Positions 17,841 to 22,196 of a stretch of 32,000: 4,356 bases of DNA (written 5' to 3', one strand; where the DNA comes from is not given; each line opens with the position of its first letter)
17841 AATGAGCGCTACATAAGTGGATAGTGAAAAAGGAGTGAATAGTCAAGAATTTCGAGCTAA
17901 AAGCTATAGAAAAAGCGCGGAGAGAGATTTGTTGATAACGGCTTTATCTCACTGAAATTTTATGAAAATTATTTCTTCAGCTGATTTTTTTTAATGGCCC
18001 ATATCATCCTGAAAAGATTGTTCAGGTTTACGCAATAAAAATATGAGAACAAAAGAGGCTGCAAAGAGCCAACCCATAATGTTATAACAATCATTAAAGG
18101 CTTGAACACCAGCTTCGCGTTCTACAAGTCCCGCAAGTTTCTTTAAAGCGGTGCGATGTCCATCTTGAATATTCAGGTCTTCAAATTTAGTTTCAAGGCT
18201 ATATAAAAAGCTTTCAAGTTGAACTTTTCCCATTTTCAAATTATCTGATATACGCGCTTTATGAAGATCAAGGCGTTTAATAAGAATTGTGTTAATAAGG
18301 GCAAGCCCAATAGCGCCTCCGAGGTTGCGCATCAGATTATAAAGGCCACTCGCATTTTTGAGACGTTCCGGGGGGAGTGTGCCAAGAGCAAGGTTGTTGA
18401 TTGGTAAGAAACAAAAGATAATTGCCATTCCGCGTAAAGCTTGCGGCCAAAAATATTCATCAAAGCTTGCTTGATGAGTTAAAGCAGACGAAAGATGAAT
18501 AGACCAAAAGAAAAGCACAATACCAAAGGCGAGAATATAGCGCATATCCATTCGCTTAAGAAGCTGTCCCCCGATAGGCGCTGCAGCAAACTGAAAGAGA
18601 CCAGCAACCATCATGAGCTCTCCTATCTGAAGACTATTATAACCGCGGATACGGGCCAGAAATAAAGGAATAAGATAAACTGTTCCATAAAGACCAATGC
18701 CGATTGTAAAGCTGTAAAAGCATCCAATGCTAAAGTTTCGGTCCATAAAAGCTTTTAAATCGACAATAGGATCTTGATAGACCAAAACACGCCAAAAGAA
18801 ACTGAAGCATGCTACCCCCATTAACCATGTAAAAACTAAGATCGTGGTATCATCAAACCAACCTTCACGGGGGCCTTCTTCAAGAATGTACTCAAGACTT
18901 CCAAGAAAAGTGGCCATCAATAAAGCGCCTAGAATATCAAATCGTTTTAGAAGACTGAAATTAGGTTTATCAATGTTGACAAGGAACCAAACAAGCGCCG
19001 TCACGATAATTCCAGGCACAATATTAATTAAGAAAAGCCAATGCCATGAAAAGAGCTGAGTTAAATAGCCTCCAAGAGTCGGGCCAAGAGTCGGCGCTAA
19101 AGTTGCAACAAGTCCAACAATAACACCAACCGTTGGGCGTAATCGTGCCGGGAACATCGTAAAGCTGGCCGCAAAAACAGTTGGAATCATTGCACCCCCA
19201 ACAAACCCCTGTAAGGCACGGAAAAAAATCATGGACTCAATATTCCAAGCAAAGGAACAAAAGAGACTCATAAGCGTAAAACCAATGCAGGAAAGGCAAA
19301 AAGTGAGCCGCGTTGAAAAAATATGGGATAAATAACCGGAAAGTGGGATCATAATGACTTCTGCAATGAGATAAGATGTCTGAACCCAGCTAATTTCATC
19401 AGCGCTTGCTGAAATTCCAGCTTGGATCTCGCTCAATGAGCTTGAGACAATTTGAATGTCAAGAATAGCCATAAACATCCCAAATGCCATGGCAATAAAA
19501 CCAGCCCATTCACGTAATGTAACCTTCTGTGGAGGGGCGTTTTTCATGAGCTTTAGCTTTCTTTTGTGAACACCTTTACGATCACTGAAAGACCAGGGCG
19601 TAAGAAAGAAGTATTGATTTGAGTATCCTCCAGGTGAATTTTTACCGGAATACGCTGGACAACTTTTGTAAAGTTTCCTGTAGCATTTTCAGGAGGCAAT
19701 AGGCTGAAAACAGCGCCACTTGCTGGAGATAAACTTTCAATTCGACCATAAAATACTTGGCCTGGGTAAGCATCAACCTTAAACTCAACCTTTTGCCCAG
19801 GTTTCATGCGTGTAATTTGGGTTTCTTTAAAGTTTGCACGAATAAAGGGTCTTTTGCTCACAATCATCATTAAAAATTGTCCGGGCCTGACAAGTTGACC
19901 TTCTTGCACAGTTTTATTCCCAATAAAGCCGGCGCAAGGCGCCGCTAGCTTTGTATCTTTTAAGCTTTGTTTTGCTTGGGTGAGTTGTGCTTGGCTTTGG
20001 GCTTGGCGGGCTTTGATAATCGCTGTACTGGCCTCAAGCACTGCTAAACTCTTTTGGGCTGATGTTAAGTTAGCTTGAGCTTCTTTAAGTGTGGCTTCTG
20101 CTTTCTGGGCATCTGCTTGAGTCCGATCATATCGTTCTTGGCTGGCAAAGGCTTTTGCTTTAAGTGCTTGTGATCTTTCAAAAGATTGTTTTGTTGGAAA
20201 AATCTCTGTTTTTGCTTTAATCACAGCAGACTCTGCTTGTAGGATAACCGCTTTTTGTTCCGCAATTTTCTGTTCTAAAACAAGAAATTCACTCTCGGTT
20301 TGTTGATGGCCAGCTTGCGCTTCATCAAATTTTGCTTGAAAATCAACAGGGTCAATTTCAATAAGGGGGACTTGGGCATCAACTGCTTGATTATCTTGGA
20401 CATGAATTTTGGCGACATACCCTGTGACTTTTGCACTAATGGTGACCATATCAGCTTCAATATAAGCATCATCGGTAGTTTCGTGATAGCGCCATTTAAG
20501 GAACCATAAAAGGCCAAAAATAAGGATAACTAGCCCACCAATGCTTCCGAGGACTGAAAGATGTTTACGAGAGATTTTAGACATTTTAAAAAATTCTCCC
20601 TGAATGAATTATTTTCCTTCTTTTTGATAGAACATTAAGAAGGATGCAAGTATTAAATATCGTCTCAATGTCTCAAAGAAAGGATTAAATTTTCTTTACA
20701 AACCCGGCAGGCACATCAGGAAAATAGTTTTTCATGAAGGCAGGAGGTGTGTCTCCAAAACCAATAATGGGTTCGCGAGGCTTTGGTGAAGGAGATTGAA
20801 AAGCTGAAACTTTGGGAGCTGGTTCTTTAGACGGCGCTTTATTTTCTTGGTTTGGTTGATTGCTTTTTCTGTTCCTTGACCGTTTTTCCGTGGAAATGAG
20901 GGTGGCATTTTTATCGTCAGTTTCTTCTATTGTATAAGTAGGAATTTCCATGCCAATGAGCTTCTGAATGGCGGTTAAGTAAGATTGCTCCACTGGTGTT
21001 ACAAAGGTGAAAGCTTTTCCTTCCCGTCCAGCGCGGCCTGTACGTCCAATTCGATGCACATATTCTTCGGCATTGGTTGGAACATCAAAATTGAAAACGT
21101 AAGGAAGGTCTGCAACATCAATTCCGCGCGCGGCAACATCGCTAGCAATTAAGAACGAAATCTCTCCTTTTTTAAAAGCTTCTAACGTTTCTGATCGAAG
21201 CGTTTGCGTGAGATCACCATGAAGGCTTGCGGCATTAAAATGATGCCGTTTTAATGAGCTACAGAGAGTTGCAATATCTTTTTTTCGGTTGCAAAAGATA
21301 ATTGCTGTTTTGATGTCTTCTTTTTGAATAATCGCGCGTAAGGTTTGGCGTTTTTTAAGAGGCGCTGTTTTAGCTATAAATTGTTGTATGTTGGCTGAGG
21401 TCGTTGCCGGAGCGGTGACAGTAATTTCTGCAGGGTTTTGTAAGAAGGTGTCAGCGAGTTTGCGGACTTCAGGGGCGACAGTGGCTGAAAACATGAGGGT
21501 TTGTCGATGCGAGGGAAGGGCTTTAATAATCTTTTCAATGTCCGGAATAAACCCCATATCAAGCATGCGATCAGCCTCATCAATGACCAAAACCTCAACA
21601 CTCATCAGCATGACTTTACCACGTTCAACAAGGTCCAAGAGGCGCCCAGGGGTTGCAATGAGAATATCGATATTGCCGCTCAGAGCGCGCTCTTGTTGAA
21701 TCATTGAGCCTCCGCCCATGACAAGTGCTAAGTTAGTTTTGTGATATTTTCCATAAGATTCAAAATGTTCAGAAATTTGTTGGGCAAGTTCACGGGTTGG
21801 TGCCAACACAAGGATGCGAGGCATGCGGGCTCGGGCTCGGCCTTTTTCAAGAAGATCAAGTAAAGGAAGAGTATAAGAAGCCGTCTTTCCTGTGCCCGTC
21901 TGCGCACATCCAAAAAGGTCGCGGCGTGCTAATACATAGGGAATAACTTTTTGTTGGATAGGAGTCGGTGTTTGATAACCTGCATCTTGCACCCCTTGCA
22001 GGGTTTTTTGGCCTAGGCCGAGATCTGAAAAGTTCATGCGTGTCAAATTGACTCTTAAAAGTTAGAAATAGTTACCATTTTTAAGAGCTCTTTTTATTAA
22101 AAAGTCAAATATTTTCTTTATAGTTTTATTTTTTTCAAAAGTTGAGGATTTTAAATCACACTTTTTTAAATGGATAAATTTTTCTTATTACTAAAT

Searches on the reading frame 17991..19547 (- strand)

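Call 55: search_protein_families(library=ncbifam, proteins=[window:17991-19547:-], max_evalue=0.001)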
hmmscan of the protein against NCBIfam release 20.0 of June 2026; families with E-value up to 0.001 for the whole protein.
window:17991-19547:- (518 aa): 42 families (the best 25 are shown)
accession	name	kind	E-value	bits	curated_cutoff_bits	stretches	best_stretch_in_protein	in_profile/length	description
TIGR00711.1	efflux_EmrB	subfamily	9.1e-136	453.4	230.2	1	17-503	4-483/485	DHA2 family efflux MFS transporter permease subunit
NF000391.1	EmrB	exception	1.5e-69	235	925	1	18-505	14-495/501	multidrug efflux MFS transporter permease subunit EmrB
NF007799.0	PRK10504.1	subfamily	4.4e-40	138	426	1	14-424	10-414/471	multidrug transporter subunit MdtD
NF000025.1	MFS_efflux_tcmA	exception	1e-30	107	999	1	8-426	19-435/538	tetracenomycin C efflux MFS transporter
NF000095.1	tet_MFS_OtrB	exception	3.7e-29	101.7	999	1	21-423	32-438/563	oxytetracycline resistance efflux MFS transporter OtrB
NF040895.2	MFS_effux_SdrM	equivalog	6.9e-28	97.9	550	1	14-438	5-420/441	multidrug efflux MFS transporter SdrM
NF000060.1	MFS_efflux_LmrB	exception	2.9e-27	95.6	800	1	21-422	23-423/479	lincomycin efflux MFS transporter Lmr(B)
NF040856.1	FexB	exception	1.6e-25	89.9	950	1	24-426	23-424/469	chloramphenicol/florfenicol efflux MFS transporter FexB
NF000009.1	tet_MFS_Tcr3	exception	4.4e-24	84.9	1000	1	22-314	38-333/512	tetracycline efflux MFS transporter Tcr3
NF000218.1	FexA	exception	1.5e-22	79.9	900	1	24-428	30-435/475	chloramphenicol/florfenicol efflux MFS transporter FexA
TIGR00893.1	2A0114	subfamily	1.1e-21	77.3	395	1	30-196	9-174/399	D-galactonate transporter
NF000089.1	qac_MFS_AB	exception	1.5e-20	73.5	900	1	12-420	16-423/514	QacA/B family quaternary ammonium compound efflux MFS transporter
TIGR00880.1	2_A_01_02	superfamily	6.9e-20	71.6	131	1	59-190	7-138/141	multidrug resistance protein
NF012180.1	tet_MFS_43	exception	6.3e-19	68.3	999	1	13-422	19-427/484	tetracycline efflux MFS transporter Tet(43)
NF011571.1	PRK14995.1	subfamily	8.5e-19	67.7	701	1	14-423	5-412/493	SmvA family efflux MFS transporter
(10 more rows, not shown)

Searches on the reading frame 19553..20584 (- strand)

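Call 55: search_protein_families(library=ncbifam, proteins=[window:19553-20584:-], max_evalue=0.001)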
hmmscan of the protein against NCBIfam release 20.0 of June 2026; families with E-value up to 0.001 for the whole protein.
window:19553-20584:- (343 aa): 19 families
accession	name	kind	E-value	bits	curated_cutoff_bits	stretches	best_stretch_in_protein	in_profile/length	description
TIGR00998.1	8a0101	subfamily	3.6e-72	243.1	390.8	1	18-338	14-334/334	EmrA/EmrK family multidrug efflux transporter periplasmic adaptor subunit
NF011715.0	PRK15136.1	equivalog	1.1e-56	192.2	563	1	8-342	23-349/390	multidrug efflux MFS transporter periplasmic adaptor subunit EmrA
NF007785.0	PRK10476.1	equivalog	2.9e-49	167.8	376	1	19-339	21-341/347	multidrug transporter subunit MdtN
NF002939.0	PRK03598.1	equivalog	2.8e-35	122.1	393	1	31-316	24-308/332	secretion protein HlyD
TIGR01730.1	RND_mfp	subfamily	6.7e-31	107.4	94.9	3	190-288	111-213/322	efflux RND transporter periplasmic adaptor subunit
NF007850.1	PRK10559.1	equivalog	1.1e-21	77.3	400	2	144-324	82-266/303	p-hydroxybenzoic acid efflux pump subunit AaeA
TIGR01843.1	type_I_hlyD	subfamily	2.7e-15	56.3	208.65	2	146-287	205-353/422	HlyD family type I secretion periplasmic adaptor subunit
NF008606.0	PRK11578.1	equivalog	1e-10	41.3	342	1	142-289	115-266/371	macrolide transporter subunit MacA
TIGR02971.1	heterocyst_DevB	subfamily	1.9e-10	40.7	129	1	56-284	26-277/327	ABC exporter membrane fusion protein, DevB family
NF008589.1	PRK11556.1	equivalog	2.2e-09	36.7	391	1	43-91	81-129/392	MdtA/MuxA family multidrug efflux RND transporter periplasmic adaptor subunit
NF011604.1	PRK15030.1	equivalog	2.9e-08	33.1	765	0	192-237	155-200/397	multidrug efflux RND transporter periplasmic adaptor subunit AcrA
TIGR00999.1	8a0102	subfamily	3.4e-08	32.9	319.3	1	108-288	18-170/271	CzcB/NccB family metal efflux transporter periplasmic adaptor subunit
NF045904.1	RND-peri-MexE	equivalog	4.3e-08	32.4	714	0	189-242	150-204/390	multidrug efflux RND transporter periplasmic adaptor subunit MexE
NF033138.2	RND-peri-MexC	equivalog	2e-07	30.5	625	0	108-183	97-172/375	MexC family multidrug efflux RND transporter periplasmic adaptor subunit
NF033834.1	RND_adapt_MexA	exception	2.1e-07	30.4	750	1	155-240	92-187/373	multidrug efflux RND transporter periplasmic adaptor subunit MexA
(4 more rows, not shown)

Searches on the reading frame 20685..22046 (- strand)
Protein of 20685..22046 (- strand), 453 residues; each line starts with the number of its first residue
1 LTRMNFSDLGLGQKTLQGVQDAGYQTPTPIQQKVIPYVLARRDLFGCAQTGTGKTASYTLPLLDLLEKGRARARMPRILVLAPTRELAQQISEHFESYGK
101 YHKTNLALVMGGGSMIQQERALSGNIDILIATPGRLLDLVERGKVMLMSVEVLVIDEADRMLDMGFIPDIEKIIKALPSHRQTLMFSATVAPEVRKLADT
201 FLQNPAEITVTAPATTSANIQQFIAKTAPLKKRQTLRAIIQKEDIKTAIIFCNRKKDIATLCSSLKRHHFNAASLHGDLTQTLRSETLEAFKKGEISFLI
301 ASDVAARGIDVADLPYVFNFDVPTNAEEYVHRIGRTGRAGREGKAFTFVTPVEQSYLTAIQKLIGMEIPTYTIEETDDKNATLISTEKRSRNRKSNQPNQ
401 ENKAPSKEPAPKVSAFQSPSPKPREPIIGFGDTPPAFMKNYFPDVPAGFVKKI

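Call 55: search_protein_families(library=ncbifam, proteins=[window:20685-22046:-], max_evalue=0.001)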
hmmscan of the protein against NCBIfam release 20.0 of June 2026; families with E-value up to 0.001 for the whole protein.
window:20685-22046:- (453 aa): 36 families (the best 25 are shown)
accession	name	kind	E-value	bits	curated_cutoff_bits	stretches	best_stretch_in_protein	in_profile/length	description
NF053631.1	RNA_helic_CshA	equivalog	1e-122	410.1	646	1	6-380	1-372/434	degradosome RNA helicase CshA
NF053710.1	RNA_heli_RhlE2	exception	2.8e-117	392.7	925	1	4-405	1-411/635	RNA helicase RhlE2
NF007882.0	PRK10590.1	equivalog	1.5e-114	383.4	743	1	4-400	1-400/456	ATP-dependent RNA helicase RhlE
NF008394.0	PRK11192.1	equivalog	2.4e-113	379.3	507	1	3-412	2-414/441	ATP-dependent RNA helicase SrmB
NF008744.0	PRK11776.1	equivalog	2.3e-108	362.8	524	1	2-384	2-381/460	ATP-dependent RNA helicase DbpA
NF053711.1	RNA_heli_RhlE1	exception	4.7e-108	361.7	750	1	4-371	1-370/434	RNA helicase RhlE1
NF053636.1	DDHlcsCsdAPsy1082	equivalog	2.2e-105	353.1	890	1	4-397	3-397/512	DEAD/DEAH box helicase CsdA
NF008642.0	PRK11634.1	equivalog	4.6e-104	349.1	989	1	4-386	6-381/628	DEAD/DEAH family ATP-dependent RNA helicase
NF002340.1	PRK01297.1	equivalog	5.4e-97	324.9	564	1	5-367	2-371/372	ATP-dependent RNA helicase RhlB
NF003419.0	PRK04837.1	equivalog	5.9e-92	308.6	588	1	1-405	6-415/424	ATP-dependent RNA helicase RhlB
NF003390.0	PRK04537.1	equivalog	3.4e-81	274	732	1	1-374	6-386/572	ATP-dependent RNA helicase RhlB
TIGR01389.1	recQ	equivalog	5.8e-28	97.7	640.2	1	22-351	9-330/591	DNA helicase RecQ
NF008279.0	PRK11057.1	equivalog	2.7e-23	82.3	1015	1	22-358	21-349/608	ATP-dependent DNA helicase RecQ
NF010337.0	PRK13766.1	equivalog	1.3e-22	79.8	610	2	233-402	354-533/781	Hef nuclease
TIGR00614.1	recQ_fam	subfamily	3.7e-22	78.8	219.8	1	23-368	8-346/470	RecQ family ATP-dependent DNA helicase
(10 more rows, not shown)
